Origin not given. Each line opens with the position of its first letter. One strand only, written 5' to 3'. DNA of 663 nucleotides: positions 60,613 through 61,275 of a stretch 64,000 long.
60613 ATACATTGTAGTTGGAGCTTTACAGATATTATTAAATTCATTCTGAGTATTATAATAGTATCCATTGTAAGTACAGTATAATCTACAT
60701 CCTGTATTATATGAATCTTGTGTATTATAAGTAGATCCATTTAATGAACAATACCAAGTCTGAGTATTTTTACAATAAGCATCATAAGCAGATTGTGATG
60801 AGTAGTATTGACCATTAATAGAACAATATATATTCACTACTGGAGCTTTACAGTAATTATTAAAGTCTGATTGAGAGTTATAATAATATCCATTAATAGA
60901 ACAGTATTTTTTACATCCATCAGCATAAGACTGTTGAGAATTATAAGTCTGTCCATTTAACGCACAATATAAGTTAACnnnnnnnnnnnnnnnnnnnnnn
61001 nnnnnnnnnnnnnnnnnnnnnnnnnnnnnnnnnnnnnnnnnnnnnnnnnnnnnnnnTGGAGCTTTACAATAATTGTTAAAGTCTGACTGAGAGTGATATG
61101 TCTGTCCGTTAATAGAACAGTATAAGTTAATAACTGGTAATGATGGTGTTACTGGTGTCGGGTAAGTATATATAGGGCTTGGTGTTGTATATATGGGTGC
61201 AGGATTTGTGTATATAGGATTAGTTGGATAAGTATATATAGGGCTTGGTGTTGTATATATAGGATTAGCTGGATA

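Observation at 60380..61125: Ten tandem 2-Cys ~24-aa repeats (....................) with a 3-unit super-period, a possibly novel disulfide-stabilised module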

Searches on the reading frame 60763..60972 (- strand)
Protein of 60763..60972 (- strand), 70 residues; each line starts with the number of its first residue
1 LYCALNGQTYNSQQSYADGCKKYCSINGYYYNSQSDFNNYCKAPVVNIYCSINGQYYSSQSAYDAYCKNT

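Call 46: predict_structure(alignment_id=A3)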
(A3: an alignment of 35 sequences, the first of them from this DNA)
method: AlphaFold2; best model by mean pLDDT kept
length: 70 residues; sequences in the alignment: 35
mean_pLDDT: 90.1   pTM: 0.57
mean pLDDT of the five models: 90.1, 90.0, 89.5, 89.5, 88.1
residues with pLDDT >= 90: 49; 70-90: 20; 50-70: 1; < 50: 0
segments of 3 or more residues with pLDDT < 50: none
pLDDT, mean of each block of 10 residues (from residue 1): 94 94 93 92 83 89 84
secondary structure, 60 per line:
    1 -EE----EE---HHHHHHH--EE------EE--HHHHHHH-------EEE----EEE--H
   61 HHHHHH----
elements in order: H13-19 H34-40 E48-50 E55-57 H60-66
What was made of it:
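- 60907..60969 (-): Unit 3 (C) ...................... It is the first unit of the modelled segment (call 46).
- On C2H2 zinc finger (PF00096): The AF2 model (pLDDT 90) has a hairpin plus helix per unit (call 46).
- That places each Cys1 in strand 1 and each Cys2 just after the helix (call 46). The AF2 model has pLDDT 90 (call 46).
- Tried and rejected: It was superseded by the alignment-based model (call 46).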

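Call 50: fold_search(model_id=the predicted structure, library=pdb)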
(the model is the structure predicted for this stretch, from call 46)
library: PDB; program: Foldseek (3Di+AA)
matches with E <= 10: 191; with E <= 0.001: 0
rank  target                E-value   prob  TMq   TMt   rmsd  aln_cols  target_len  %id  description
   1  9e6t_A                3.0e-02  0.77  0.32  0.28  10.5        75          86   16  BCL11A ZF4-6 in Complex with a DNA Sequence Observed in the Human Globin Locus Containing Motif TGCCCA (released 2025-04-09)
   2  9e6s_D                4.0e-02  0.66  0.32  0.27  10.6        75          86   15  BCL11A ZF4-6 with K784T Mutation in Complex with a DNA Sequence Observed in the Human Globin Locus Containing Motif TG (released 2025-04-09)
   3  9e6t_B                4.0e-02  0.60  0.28  0.26  10.7        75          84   15  BCL11A ZF4-6 in Complex with a DNA Sequence Observed in the Human Globin Locus Containing Motif TGCCCA (released 2025-04-09)
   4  9ylm_A                5.6e-02  0.54  0.28  0.25  10.7        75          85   15  BCL11A ZF4-6 in Complex with a DNA Sequence Observed in the Human Globin Locus Containing Motif TGTCCA (12-mer) (released 2026-03-04)
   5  9yln_A                5.6e-02  0.54  0.29  0.24  10.7        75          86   15  BCL11A ZF4-6 in Complex with a DNA Sequence Observed in the Human Globin Locus Containing Motif TGGCCA (12-mer) (released 2026-03-04)
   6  9e6s_A                6.0e-02  0.63  0.32  0.27  10.7        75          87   15  BCL11A ZF4-6 with K784T Mutation in Complex with a DNA Sequence Observed in the Human Globin Locus Containing Motif TG (released 2025-04-09)
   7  6ml2_A                6.4e-02  0.57  0.31  0.16  11.1        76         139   20  ZBTB24 Zinc Fingers 4-8 with 19+1mer DNA Oligonucleotide (Sequence 1) (released 2019-07-03)
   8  6u9q_A                6.9e-02  0.60  0.32  0.27  10.8        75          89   15  Crystal Structure Analysis of DNA-BCL11A Znf domain complex (released 2020-09-16)
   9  8ssq_D                7.9e-02  0.51  0.31  0.11  11.8        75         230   12  ZnFs 3-11 of CCCTC-binding factor (CTCF) Complexed with 35mer DNA 35-4 (released 2023-08-02)
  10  8tlo_A                9.0e-02  0.54  0.32  0.28  10.8        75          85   15  Crystal Structure Analysis of BCL11A in complex with DNA (released 2024-08-14)
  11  5yeg_B                9.0e-02  0.44  0.30  0.16  11.8        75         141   12  Crystal structure of CTCF ZFs4-8-Hs5-1a complex (released 2017-11-29)
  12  5k5j_A                9.7e-02  0.44  0.30  0.20  11.6        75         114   12  Homo sapiens CCCTC-binding factor (CTCF) ZnF5-8 and DNA complex structure in space group P41212 (released 2017-05-24)
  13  8ssu_A                9.7e-02  0.44  0.30  0.11  11.7        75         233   12  ZnFs 3-11 of CCCTC-binding factor (CTCF) Complexed with 19mer DNA (released 2023-08-02)
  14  6ml3_A                1.0e-01  0.41  0.30  0.20  11.0        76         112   21  ZBTB24 Zinc Fingers 4-8 with 19+1mer DNA Oligonucleotide (Sequence 2) (released 2019-07-03)
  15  5k5i_A                1.0e-01  0.41  0.30  0.20  11.7        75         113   12  Homo sapiens CCCTC-binding factor (CTCF) ZnF5-8 and DNA complex structure in space group P65 (released 2017-05-24)
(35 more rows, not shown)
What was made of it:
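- On C2H2 zinc finger (PF00096): Tandem zinc fingers are the top Foldseek PDB hits, but at E 0.03-0.3 and TM ~0.3 (call 50).
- Closest known: Classical C2H2 zinc finger. Same: These fingers are the top Foldseek hits (calls 46, 50).
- The top Foldseek hits are all tandem C2H2 zinc fingers of the same bba topology and similar period (call 50).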

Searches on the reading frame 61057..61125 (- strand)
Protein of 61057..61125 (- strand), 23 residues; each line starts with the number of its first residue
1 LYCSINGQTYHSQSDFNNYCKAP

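Call 20: search_solved_structures(query=A1, max_evalue=10, show_alignments=3)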
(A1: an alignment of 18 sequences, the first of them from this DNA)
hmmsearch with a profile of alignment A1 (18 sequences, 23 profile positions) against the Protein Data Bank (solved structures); distinct sequences matched with E-value up to 10: 1.
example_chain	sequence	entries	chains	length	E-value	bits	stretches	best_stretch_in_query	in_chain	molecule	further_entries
2kob_A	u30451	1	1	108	0.19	14.8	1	13-22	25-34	Uncharacterized protein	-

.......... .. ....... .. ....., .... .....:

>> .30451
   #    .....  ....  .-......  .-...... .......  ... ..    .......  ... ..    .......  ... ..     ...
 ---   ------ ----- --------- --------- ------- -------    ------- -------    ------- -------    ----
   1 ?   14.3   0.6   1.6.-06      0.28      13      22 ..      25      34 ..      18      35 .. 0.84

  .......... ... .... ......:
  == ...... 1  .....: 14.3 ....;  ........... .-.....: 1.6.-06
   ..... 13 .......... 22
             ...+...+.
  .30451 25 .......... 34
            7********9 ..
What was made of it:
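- Tried and rejected: The PDB sequence search with the unit profile gave only a chance 10-residue match (2kob, E 0.19; call 20).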
